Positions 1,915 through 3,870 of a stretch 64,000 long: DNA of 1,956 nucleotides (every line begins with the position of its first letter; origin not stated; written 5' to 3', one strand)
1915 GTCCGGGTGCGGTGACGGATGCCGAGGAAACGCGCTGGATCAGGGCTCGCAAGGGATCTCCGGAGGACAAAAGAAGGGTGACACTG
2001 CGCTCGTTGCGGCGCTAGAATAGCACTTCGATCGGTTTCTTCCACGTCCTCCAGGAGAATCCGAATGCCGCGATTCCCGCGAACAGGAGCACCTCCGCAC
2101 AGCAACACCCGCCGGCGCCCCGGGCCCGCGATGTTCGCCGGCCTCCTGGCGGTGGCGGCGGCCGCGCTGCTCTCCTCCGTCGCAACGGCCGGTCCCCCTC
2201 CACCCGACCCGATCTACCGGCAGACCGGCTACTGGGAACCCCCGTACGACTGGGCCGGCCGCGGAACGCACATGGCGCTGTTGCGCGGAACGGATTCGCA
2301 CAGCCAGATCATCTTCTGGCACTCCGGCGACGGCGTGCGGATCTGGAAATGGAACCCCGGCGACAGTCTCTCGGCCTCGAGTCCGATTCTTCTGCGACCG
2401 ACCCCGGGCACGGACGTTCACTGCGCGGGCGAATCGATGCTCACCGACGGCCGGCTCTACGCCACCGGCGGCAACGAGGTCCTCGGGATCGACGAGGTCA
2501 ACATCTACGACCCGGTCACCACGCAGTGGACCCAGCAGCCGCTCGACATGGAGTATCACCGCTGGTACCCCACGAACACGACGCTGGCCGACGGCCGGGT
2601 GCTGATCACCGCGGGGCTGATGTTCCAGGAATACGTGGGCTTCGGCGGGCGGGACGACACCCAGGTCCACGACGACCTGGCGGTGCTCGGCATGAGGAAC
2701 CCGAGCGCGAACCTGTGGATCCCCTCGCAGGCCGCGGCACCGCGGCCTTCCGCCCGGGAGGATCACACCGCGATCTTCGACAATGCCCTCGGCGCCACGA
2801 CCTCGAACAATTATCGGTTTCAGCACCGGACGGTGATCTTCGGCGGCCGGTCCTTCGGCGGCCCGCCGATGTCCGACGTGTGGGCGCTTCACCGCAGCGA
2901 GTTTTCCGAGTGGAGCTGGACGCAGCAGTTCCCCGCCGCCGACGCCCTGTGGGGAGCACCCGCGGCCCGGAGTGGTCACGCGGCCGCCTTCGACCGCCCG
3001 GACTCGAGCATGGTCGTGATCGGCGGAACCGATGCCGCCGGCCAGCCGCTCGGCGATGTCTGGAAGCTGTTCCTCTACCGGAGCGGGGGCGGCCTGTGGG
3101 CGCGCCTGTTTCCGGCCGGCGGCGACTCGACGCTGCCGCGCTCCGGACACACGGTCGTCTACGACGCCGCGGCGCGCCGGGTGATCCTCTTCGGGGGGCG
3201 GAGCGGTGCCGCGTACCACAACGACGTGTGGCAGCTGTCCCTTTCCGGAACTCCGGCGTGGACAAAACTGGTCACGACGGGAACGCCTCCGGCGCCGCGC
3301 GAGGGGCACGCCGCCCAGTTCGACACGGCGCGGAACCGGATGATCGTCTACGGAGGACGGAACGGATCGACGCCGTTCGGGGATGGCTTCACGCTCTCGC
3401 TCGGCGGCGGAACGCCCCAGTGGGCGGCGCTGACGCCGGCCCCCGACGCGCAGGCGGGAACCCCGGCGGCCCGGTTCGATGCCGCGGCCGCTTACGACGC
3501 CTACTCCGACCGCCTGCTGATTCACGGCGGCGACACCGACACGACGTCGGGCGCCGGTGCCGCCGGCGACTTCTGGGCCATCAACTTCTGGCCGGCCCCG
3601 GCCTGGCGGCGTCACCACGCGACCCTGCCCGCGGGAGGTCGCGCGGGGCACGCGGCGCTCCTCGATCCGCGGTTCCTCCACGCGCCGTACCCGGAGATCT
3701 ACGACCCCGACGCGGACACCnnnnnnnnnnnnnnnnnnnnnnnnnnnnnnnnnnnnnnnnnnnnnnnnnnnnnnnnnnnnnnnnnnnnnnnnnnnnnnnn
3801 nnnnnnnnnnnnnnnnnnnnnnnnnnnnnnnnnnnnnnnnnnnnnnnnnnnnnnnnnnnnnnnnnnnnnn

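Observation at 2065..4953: Copper radical oxidase with a complete second Kelch propeller nested inside the catalytic propeller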

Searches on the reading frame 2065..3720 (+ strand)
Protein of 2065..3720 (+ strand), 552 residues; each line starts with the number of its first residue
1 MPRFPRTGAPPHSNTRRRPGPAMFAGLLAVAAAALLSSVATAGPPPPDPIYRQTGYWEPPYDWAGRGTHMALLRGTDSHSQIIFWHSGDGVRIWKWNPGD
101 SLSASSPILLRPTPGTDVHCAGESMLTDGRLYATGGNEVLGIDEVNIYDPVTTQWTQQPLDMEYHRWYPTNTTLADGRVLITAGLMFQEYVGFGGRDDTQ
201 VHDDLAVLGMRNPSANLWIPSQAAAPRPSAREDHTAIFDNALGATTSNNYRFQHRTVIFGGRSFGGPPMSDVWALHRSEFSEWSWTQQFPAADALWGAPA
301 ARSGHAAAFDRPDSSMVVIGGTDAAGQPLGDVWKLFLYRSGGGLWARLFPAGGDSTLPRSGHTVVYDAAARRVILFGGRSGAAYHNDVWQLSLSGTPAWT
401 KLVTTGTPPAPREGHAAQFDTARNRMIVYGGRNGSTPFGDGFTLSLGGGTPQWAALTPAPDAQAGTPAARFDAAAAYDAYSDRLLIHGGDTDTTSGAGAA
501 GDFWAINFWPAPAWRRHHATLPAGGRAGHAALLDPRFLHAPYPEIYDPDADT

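Call 14: find_homologous_proteins(query=window:2065-3720:+, max_evalue=1e-8)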
Query window:2065-3720:+ (552 aa): 428 proteins with E <= 1e-8 among 8000 candidates; the best 120 are listed.
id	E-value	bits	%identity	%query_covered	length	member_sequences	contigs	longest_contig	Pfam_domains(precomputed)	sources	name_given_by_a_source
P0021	0.0e+0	1289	100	100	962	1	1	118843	PF13418.13,PF07250.18,PF24681.2,PF13854.13,PF13415.13,PF09118.18,PF24981.2,PF01344.32,PF13860.13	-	-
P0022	3.6e-172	592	50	96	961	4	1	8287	PF07646.22,PF13418.13,PF07250.18,PF24681.2,PF13854.13,PF13415.13,PF09118.18,PF24981.2,PF01344.32,PF13860.13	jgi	jgi:hypothetical protein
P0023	3.7e-161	556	49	90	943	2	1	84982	PF07646.22,PF07250.18,PF24681.2,PF13415.13,PF09118.18,PF25852.1,PF24981.2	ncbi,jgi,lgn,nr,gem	ncbi:MAG: galactose oxidase-like domain-containing protein [Candidatus Eisenbacteria bacterium]|nr:g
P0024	1.2e-151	525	36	63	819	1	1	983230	PF24681.2,PF13854.13,PF13415.13,PF24981.2,PF01344.32,PF13860.13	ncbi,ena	-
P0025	2.2e-151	524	35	63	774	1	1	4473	PF07646.22,PF13418.13,PF24681.2,PF13854.13,PF13415.13,PF24981.2,PF01344.32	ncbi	-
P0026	1.4e-150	521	40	56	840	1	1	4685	PF07646.22,PF13418.13,PF24681.2,PF13854.13,PF13415.13,PF24981.2,PF01344.32,PF13860.13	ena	-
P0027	5.6e-149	516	38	55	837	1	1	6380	PF13418.13,PF24681.2,PF13854.13,PF13415.13,PF24981.2,PF01344.32,PF13860.13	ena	-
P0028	9.3e-149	515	49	90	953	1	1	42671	PF13418.13,PF07250.18,PF24681.2,PF13415.13,PF09118.18,PF24981.2,PF13860.13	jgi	jgi:hypothetical protein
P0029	2.1e-148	514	46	89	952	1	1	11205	PF07646.22,PF13418.13,PF07250.18,PF24681.2,PF13854.13,PF13415.13,PF09118.18,PF24981.2,PF01344.32,PF13860.13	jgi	jgi:hypothetical protein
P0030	8.8e-147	508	36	62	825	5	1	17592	PF24681.2,PF13854.13,PF13415.13,PF24981.2,PF01344.32,PF13860.13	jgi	-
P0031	4.4e-145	503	33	65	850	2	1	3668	PF07646.22,PF13418.13,PF24681.2,PF13854.13,PF13415.13,PF24981.2,PF01344.32,PF13860.13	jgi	jgi:hypothetical protein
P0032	9.4e-144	498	38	52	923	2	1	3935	PF07646.22,PF13418.13,PF24681.2,PF13854.13,PF13415.13,PF24981.2,PF01344.32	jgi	-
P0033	2.4e-143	497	36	62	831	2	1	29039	PF07646.22,PF13418.13,PF24681.2,PF13854.13,PF13415.13,PF24981.2,PF01344.32,PF13860.13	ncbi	-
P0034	5.8e-143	496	38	53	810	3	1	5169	PF13418.13,PF24681.2,PF13854.13,PF13415.13,PF24981.2,PF01344.32,PF13860.13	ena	-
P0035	1.4e-141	491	35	63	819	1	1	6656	PF07646.22,PF13418.13,PF24681.2,PF13854.13,PF13415.13,PF24981.2,PF01344.32,PF13860.13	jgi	jgi:hypothetical protein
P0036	1.1e-137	478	37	63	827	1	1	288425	PF07646.22,PF13418.13,PF24681.2,PF13854.13,PF13415.13,PF24981.2,PF01344.32,PF13860.13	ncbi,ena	-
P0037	2.2e-137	477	36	64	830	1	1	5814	PF07646.22,PF13418.13,PF24681.2,PF13854.13,PF13415.13,PF25852.1,PF24981.2,PF01344.32,PF13860.13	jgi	jgi:hypothetical protein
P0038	4.1e-137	476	35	62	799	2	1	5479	PF07646.22,PF13418.13,PF24681.2,PF13854.13,PF13415.13,PF25852.1,PF24981.2,PF01344.32,PF13860.13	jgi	jgi:hypothetical protein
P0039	7.0e-136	472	36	62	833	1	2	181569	PF13418.13,PF24681.2,PF13854.13,PF13415.13,PF25852.1,PF24981.2,PF01344.32,PF13860.13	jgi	jgi:hypothetical protein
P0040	7.9e-136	472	35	56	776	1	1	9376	PF13418.13,PF24681.2,PF13854.13,PF13415.13,PF18962.8,PF25852.1,PF24981.2,PF01344.32,PF13860.13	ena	-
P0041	1.6e-135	471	38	56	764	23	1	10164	PF07646.22,PF13418.13,PF24681.2,PF13854.13,PF13415.13,PF18962.8,PF25852.1,PF24981.2,PF01344.32,PF13860.13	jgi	jgi:hypothetical protein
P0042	1.6e-135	471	38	63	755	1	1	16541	PF07646.22,PF13418.13,PF24681.2,PF13854.13,PF13415.13,PF18962.8,PF24981.2,PF01344.32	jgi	jgi:hypothetical protein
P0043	1.8e-134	468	40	58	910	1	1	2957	PF07646.22,PF13418.13,PF24681.2,PF13854.13,PF13415.13,PF24981.2,PF01344.32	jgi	jgi:hypothetical protein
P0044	5.7e-134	466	35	59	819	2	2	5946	PF13418.13,PF24681.2,PF13854.13,PF13415.13,PF24981.2,PF01344.32,PF13860.13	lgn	-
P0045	1.3e-132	462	37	65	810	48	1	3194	PF07646.22,PF13418.13,PF24681.2,PF13854.13,PF13415.13,PF24981.2,PF01344.32,PF13860.13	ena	-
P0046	8.2e-132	459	36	57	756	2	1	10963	PF24996.1,PF24681.2,PF13854.13,PF13415.13,PF18962.8,PF25852.1,PF24981.2,PF01344.32,PF13860.13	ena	-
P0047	9.0e-132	459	34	63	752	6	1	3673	PF07646.22,PF13418.13,PF24681.2,PF13854.13,PF13415.13,PF25852.1,PF24981.2,PF01344.32,PF13860.13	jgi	jgi:hypothetical protein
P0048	2.6e-131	457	37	61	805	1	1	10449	PF24996.1,PF07646.22,PF13418.13,PF24681.2,PF13854.13,PF13415.13,PF25852.1,PF24981.2,PF01344.32,PF13860.13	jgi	jgi:hypothetical protein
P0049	1.1e-130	455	40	47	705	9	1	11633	PF13418.13,PF24681.2,PF13854.13,PF13415.13,PF25852.1,PF24981.2,PF01344.32,PF13860.13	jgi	-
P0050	2.0e-130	454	38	65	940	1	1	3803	PF07646.22,PF13418.13,PF24681.2,PF13854.13,PF13415.13,PF24981.2,PF01344.32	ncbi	-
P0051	5.3e-130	453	35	56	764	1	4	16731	PF24996.1,PF13418.13,PF24681.2,PF13854.13,PF13415.13,PF24981.2,PF01344.32,PF13860.13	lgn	-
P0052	6.1e-130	453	38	48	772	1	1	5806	PF24681.2,PF13854.13,PF13415.13,PF24981.2,PF01344.32,PF13860.13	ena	-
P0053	3.5e-129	450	35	63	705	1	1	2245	PF07646.22,PF13418.13,PF24681.2,PF13854.13,PF13415.13,PF24981.2,PF01344.32,PF13860.13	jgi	jgi:hypothetical protein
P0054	7.5e-129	449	36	62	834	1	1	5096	PF07646.22,PF13418.13,PF24681.2,PF13854.13,PF13415.13,PF24981.2,PF01344.32,PF13860.13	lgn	-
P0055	9.6e-129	449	37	62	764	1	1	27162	PF07646.22,PF24681.2,PF13854.13,PF13415.13,PF18962.8,PF25852.1,PF24981.2,PF01344.32,PF13860.13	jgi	-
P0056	1.7e-127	445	35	63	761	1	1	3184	PF07646.22,PF13418.13,PF24681.2,PF13854.13,PF13415.13,PF25852.1,PF24981.2,PF01344.32,PF13860.13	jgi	jgi:hypothetical protein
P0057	9.7e-127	442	38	54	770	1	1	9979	PF24996.1,PF07646.22,PF13418.13,PF24681.2,PF13854.13,PF13415.13,PF25852.1,PF24981.2,PF01344.32,PF13860.13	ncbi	-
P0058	4.9e-126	440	38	56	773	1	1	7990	PF07646.22,PF13418.13,PF24681.2,PF13854.13,PF13415.13,PF18962.8,PF24981.2,PF01344.32,PF13860.13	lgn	-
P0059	5.2e-126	440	37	48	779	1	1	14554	PF24996.1,PF07646.22,PF13418.13,PF24681.2,PF13854.13,PF13415.13,PF25852.1,PF24981.2,PF01344.32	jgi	jgi:Galactose oxidase, central domain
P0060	8.8e-126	439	34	63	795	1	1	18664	PF07646.22,PF24681.2,PF13854.13,PF13415.13,PF25852.1,PF24981.2,PF01344.32,PF13860.13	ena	-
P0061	1.8e-125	438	39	52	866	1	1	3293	PF24996.1,PF13418.13,PF24681.2,PF13854.13,PF13415.13,PF24981.2,PF01344.32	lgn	-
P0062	4.4e-125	437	36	56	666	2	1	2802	PF07646.22,PF13418.13,PF24681.2,PF13854.13,PF13415.13,PF18962.8,PF24981.2,PF01344.32,PF13860.13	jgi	jgi:hypothetical protein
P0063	4.9e-124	433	40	51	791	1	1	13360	PF13418.13,PF24681.2,PF13854.13,PF13415.13,PF24981.2,PF01344.32,PF13860.13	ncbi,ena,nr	ncbi:MAG TPA: kelch repeat-containing protein [Candidatus Saccharimonadales bacterium]|nr:kelch repe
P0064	5.7e-124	433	33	63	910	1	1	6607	PF07646.22,PF24681.2,PF13854.13,PF13415.13,PF24981.2,PF01344.32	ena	-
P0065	1.6e-123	432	41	48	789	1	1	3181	PF07646.22,PF24681.2,PF13854.13,PF13415.13,PF18962.8,PF24981.2,PF01344.32,PF13860.13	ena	-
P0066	3.1e-123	431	36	52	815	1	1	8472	PF13418.13,PF24681.2,PF13854.13,PF13415.13,PF24981.2,PF01344.32,PF13860.13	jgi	jgi:hypothetical protein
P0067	7.2e-123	429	39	53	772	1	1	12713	PF07646.22,PF13418.13,PF24681.2,PF13854.13,PF13415.13,PF18962.8,PF25852.1,PF24981.2,PF01344.32,PF13860.13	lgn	-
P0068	9.7e-123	429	36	64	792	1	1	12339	PF07646.22,PF13418.13,PF24681.2,PF13854.13,PF13415.13,PF24981.2,PF01344.32,PF13860.13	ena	-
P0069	1.1e-122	429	35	62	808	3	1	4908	PF07646.22,PF24681.2,PF13854.13,PF13415.13,PF24981.2,PF01344.32,PF13860.13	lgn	-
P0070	2.0e-122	428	38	52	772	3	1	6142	PF24996.1,PF13418.13,PF24681.2,PF13854.13,PF13415.13,PF25852.1,PF24981.2,PF01344.32,PF13860.13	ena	-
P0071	3.0e-122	427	35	62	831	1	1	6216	PF13418.13,PF24681.2,PF13854.13,PF13415.13,PF24981.2,PF01344.32,PF13860.13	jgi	jgi:hypothetical protein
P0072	5.2e-122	427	35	65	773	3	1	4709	PF24996.1,PF07646.22,PF24681.2,PF13854.13,PF13415.13,PF24981.2,PF01344.32,PF13860.13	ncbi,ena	-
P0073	2.4e-121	424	34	63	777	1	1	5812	PF24996.1,PF07646.22,PF13418.13,PF24681.2,PF13854.13,PF13415.13,PF25852.1,PF24981.2,PF01344.32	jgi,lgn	-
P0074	2.4e-121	424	35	63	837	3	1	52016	PF24996.1,PF13418.13,PF24681.2,PF13854.13,PF13415.13,PF24981.2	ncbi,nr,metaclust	ncbi:MAG: hypothetical protein A2W00_07335 [Candidatus Eisenbacteria bacterium RBG_16_71_46]|nr:MAG:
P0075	3.7e-121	424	34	57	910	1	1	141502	PF07646.22,PF24681.2,PF13854.13,PF13415.13,PF24981.2,PF01344.32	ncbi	-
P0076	8.7e-121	423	34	61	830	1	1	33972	PF13418.13,PF24681.2,PF13854.13,PF13415.13,PF25852.1,PF24981.2,PF01344.32,PF13860.13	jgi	jgi:hypothetical protein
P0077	1.2e-120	422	37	63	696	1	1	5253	PF07646.22,PF24681.2,PF13854.13,PF13415.13,PF24981.2,PF01344.32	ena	-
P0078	3.4e-120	421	36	56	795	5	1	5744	PF07646.22,PF13418.13,PF24681.2,PF13854.13,PF13415.13,PF24981.2,PF01344.32,PF13860.13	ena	-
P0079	4.8e-120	420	34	63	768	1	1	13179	PF07646.22,PF13418.13,PF24681.2,PF13854.13,PF13415.13,PF24981.2,PF01344.32,PF13860.13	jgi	jgi:hypothetical protein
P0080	1.3e-119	419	33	58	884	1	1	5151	PF07646.22,PF13418.13,PF24681.2,PF13854.13,PF13415.13,PF25852.1,PF24981.2,PF01344.32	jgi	jgi:hypothetical protein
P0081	1.4e-119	419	35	63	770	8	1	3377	PF24996.1,PF07646.22,PF13418.13,PF24681.2,PF13854.13,PF13415.13,PF18962.8,PF24981.2,PF01344.32,PF13860.13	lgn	-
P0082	3.0e-119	418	38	58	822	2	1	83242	PF13418.13,PF24681.2,PF13854.13,PF13415.13,PF24981.2,PF01344.32,PF13860.13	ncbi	ncbi:MAG: Kelch repeat-containing protein [Candidatus Eiseniibacteriota bacterium]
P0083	1.2e-118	415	35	62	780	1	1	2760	PF07646.22,PF24681.2,PF13854.13,PF13415.13,PF24981.2,PF01344.32,PF13860.13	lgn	-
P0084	1.4e-118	415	37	48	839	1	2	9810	PF07646.22,PF13418.13,PF24681.2,PF13854.13,PF13415.13,PF25852.1,PF24981.2,PF01344.32,PF13860.13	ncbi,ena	-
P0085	4.1e-118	414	38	49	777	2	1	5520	PF07646.22,PF13418.13,PF24681.2,PF13854.13,PF13415.13,PF18962.8,PF24981.2,PF01344.32,PF13860.13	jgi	jgi:FlgD Ig-like domain/Galactose oxidase, central domain/Kelch motif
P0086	6.0e-118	413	35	63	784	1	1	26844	PF13418.13,PF24681.2,PF13854.13,PF13415.13,PF24981.2,PF01344.32,PF13860.13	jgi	jgi:hypothetical protein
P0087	9.2e-118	413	34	63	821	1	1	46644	PF13418.13,PF24681.2,PF13854.13,PF13415.13,PF24981.2,PF01344.32,PF13860.13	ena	-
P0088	1.2e-117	412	36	49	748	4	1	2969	PF13418.13,PF24681.2,PF13854.13,PF13415.13,PF18962.8,PF24981.2,PF01344.32,PF13860.13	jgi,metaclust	metaclust:\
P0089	1.5e-117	412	39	43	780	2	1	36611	PF07646.22,PF24681.2,PF13854.13,PF13415.13,PF24981.2,PF01344.32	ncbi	-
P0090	1.5e-117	412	33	56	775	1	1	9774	PF24681.2,PF13854.13,PF13415.13,PF24981.2,PF01344.32,PF13860.13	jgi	jgi:Galactose oxidase, central domain/FlgD Ig-like domain/Kelch motif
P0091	2.8e-117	411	37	55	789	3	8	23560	PF13418.13,PF24681.2,PF13854.13,PF13415.13,PF24981.2,PF01344.32,PF13860.13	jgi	jgi:hypothetical protein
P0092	3.5e-116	407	34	53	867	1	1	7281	PF07646.22,PF13418.13,PF24681.2,PF13854.13,PF13415.13,PF18962.8,PF24981.2,PF01344.32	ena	-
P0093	5.1e-116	407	35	63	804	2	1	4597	PF13418.13,PF24681.2,PF13415.13,PF24981.2,PF01344.32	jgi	-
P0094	5.2e-116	407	35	54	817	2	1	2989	PF13418.13,PF24681.2,PF13854.13,PF13415.13,PF25852.1,PF24981.2,PF01344.32,PF13860.13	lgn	-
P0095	1.6e-115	405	35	55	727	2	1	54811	PF24996.1,PF07646.22,PF13418.13,PF24681.2,PF13854.13,PF13415.13,PF24981.2,PF01344.32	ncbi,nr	ncbi:MAG: hypothetical protein IT385_14685 [Deltaproteobacteria bacterium]|nr:hypothetical protein [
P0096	1.7e-115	405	38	55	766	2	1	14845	PF07646.22,PF13418.13,PF24681.2,PF13854.13,PF13415.13,PF25852.1,PF24981.2,PF01344.32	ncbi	-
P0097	2.4e-115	405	36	55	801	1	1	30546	PF07646.22,PF13418.13,PF24681.2,PF13854.13,PF13415.13,PF24981.2,PF01344.32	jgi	jgi:galactose oxidase-like protein/Kelch motif protein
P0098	2.4e-115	405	36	63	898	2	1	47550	PF24681.2,PF13854.13,PF13415.13,PF24981.2,PF01344.32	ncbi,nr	ncbi:MAG: hypothetical protein HZC42_00265 [Candidatus Eisenbacteria bacterium]|nr:hypothetical prot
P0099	2.6e-115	404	36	63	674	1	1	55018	PF24681.2,PF13854.13,PF13415.13,PF25852.1,PF24981.2,PF01344.32,PF13860.13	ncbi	-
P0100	3.6e-115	404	37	52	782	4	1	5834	PF07646.22,PF13418.13,PF24681.2,PF13854.13,PF13415.13,PF24981.2,PF01344.32,PF13860.13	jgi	jgi:hypothetical protein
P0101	6.6e-115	403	35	61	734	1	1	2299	PF24996.1,PF07646.22,PF13418.13,PF24681.2,PF13854.13,PF13415.13,PF25852.1,PF24981.2,PF01344.32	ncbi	-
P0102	1.7e-114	402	38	56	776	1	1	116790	PF07646.22,PF13418.13,PF24681.2,PF13854.13,PF13415.13,PF24981.2,PF01344.32,PF13860.13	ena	-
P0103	2.8e-114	401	36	63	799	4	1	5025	PF07646.22,PF13418.13,PF24681.2,PF13854.13,PF13415.13,PF25852.1,PF24981.2,PF01344.32,PF13860.13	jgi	jgi:hypothetical protein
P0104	3.0e-114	401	34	63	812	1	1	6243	PF07646.22,PF13418.13,PF24681.2,PF13854.13,PF13415.13,PF25852.1,PF24981.2,PF01344.32,PF13860.13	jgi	jgi:hypothetical protein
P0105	3.5e-114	401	38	55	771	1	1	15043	PF13418.13,PF24681.2,PF13854.13,PF13415.13,PF18962.8,PF24981.2,PF01344.32,PF13860.13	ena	-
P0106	3.5e-114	401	32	58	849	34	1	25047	PF13418.13,PF24681.2,PF13854.13,PF13415.13,PF24981.2,PF01344.32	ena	-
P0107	5.4e-114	400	35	58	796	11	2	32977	PF24996.1,PF07646.22,PF24681.2,PF13854.13,PF13415.13,PF25852.1,PF24981.2,PF01344.32,PF13860.13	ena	-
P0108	9.3e-114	399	35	63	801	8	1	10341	PF24996.1,PF07646.22,PF24681.2,PF13854.13,PF15492.13,PF13415.13,PF24981.2,PF01344.32,PF13860.13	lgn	-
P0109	2.5e-113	398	34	60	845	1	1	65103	PF24681.2,PF13854.13,PF13415.13,PF24981.2,PF01344.32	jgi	jgi:hypothetical protein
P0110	3.7e-113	397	35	51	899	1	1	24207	PF07646.22,PF13418.13,PF24681.2,PF13854.13,PF13415.13,PF25852.1,PF24981.2,PF01344.32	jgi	jgi:hypothetical protein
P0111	7.2e-113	396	33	65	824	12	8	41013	PF13418.13,PF24681.2,PF13854.13,PF13415.13,PF24981.2,PF01344.32,PF13860.13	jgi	jgi:hypothetical protein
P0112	1.1e-112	396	34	62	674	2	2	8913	PF07646.22,PF13418.13,PF24681.2,PF13854.13,PF13415.13,PF21159.4,PF24981.2,PF01344.32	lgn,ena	-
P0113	1.8e-112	395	34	59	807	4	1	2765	PF13418.13,PF24681.2,PF13854.13,PF13415.13,PF24981.2,PF01344.32,PF13860.13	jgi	-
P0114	2.9e-112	394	35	56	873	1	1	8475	PF13418.13,PF24681.2,PF13854.13,PF13415.13,PF24981.2,PF01344.32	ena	-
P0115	3.2e-112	394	35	59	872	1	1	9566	PF24996.1,PF07646.22,PF13418.13,PF24681.2,PF13854.13,PF13415.13,PF25852.1,PF24981.2,PF01344.32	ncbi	-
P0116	3.3e-112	394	33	56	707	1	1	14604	PF24996.1,PF13418.13,PF24681.2,PF13854.13,PF13415.13,PF18962.8,PF25852.1,PF24981.2,PF01344.32,PF13860.13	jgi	jgi:hypothetical protein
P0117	3.7e-112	394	35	58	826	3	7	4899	PF13418.13,PF24681.2,PF13854.13,PF13415.13,PF24981.2,PF01344.32,PF13860.13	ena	-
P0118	5.9e-112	393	32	63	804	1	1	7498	PF07646.22,PF24681.2,PF13854.13,PF13415.13,PF24981.2,PF01344.32,PF13860.13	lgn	-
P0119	1.4e-111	392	35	56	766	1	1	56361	PF07646.22,PF13418.13,PF24681.2,PF13854.13,PF13415.13,PF25852.1,PF24981.2,PF01344.32,PF13860.13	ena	-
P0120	2.4e-111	391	33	66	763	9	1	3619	PF24996.1,PF07646.22,PF13418.13,PF24681.2,PF13854.13,PF13415.13,PF25852.1,PF24981.2,PF01344.32,PF13860.13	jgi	-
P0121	1.1e-110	389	35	64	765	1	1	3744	PF07646.22,PF13418.13,PF24681.2,PF13854.13,PF13415.13,PF24981.2,PF01344.32,PF13860.13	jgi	jgi:hypothetical protein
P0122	1.7e-110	389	42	45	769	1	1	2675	PF24996.1,PF13418.13,PF24681.2,PF13854.13,PF13415.13,PF18962.8,PF24981.2,PF01344.32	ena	-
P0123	3.0e-110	388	40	57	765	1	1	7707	PF13418.13,PF24681.2,PF13854.13,PF13415.13,PF18962.8,PF24981.2,PF01344.32,PF13860.13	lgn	-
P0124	3.3e-110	388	37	57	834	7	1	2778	PF07646.22,PF24681.2,PF13854.13,PF13415.13,PF24981.2,PF01344.32,PF13860.13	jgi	jgi:hypothetical protein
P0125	4.1e-110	387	40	44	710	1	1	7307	PF24681.2,PF13854.13,PF13415.13,PF24981.2,PF01344.32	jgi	jgi:hypothetical protein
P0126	7.2e-110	387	35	55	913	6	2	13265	PF07646.22,PF24681.2,PF13854.13,PF13415.13,PF24981.2,PF01344.32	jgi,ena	-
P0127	3.6e-109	384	34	57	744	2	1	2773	PF07646.22,PF13418.13,PF24681.2,PF13854.13,PF13415.13,PF24981.2,PF01344.32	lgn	-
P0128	4.9e-109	384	36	48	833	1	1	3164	PF07646.22,PF13418.13,PF24681.2,PF13854.13,PF13415.13,PF24981.2,PF01344.32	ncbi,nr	ncbi:MAG TPA: kelch repeat-containing protein [Gemmatimonadales bacterium]|nr:kelch repeat-containin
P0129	5.4e-109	384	37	56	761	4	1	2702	PF07646.22,PF13418.13,PF24681.2,PF13854.13,PF13415.13,PF25852.1,PF24981.2,PF01344.32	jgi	jgi:galactose oxidase-like protein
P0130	1.6e-108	382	36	51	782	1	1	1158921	PF13418.13,PF24681.2,PF13854.13,PF13415.13,PF24981.2,PF01344.32,PF13860.13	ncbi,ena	-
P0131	1.7e-108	382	34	54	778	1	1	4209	PF24996.1,PF07646.22,PF24681.2,PF13854.13,PF13415.13,PF24981.2,PF01344.32,PF13860.13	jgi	jgi:hypothetical protein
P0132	2.5e-108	381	39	54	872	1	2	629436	PF07646.22,PF13418.13,PF24681.2,PF13854.13,PF13415.13,PF24981.2,PF01344.32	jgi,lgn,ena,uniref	uniref:T9SS type A sorting domain-containing protein n=1 Tax=Eiseniibacteriota bacterium TaxID=22124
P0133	2.7e-108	381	35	43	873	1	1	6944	PF24996.1,PF13418.13,PF24681.2,PF13854.13,PF13415.13,PF24981.2,PF01344.32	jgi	jgi:Galactose oxidase, central domain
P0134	3.9e-108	381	37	57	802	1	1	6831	PF24681.2,PF13854.13,PF13415.13,PF24981.2,PF01344.32,PF13860.13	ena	-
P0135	1.2e-107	379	37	51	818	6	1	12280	PF07646.22,PF13418.13,PF24681.2,PF13854.13,PF13415.13,PF25852.1,PF24981.2,PF01344.32,PF13860.13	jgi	jgi:hypothetical protein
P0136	2.4e-106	375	38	56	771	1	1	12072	PF07646.22,PF13418.13,PF24681.2,PF13854.13,PF13415.13,PF18962.8,PF24981.2,PF01344.32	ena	-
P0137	2.6e-106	375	33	63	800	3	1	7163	PF07646.22,PF13418.13,PF24681.2,PF13854.13,PF13415.13,PF24981.2,PF01344.32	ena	-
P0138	3.1e-106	375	38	51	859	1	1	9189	PF24996.1,PF07646.22,PF13418.13,PF24681.2,PF13854.13,PF13415.13,PF18962.8,PF24981.2,PF01344.32,PF13860.13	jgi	jgi:N-acetylneuraminic acid mutarotase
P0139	7.2e-106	373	35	63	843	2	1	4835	PF07646.22,PF13418.13,PF24681.2,PF13854.13,PF13415.13,PF24981.2,PF01344.32,PF13860.13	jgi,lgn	-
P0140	9.2e-106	373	36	61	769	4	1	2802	PF07646.22,PF13418.13,PF24681.2,PF13854.13,PF13415.13,PF25852.1,PF24981.2,PF01344.32,PF13860.13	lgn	-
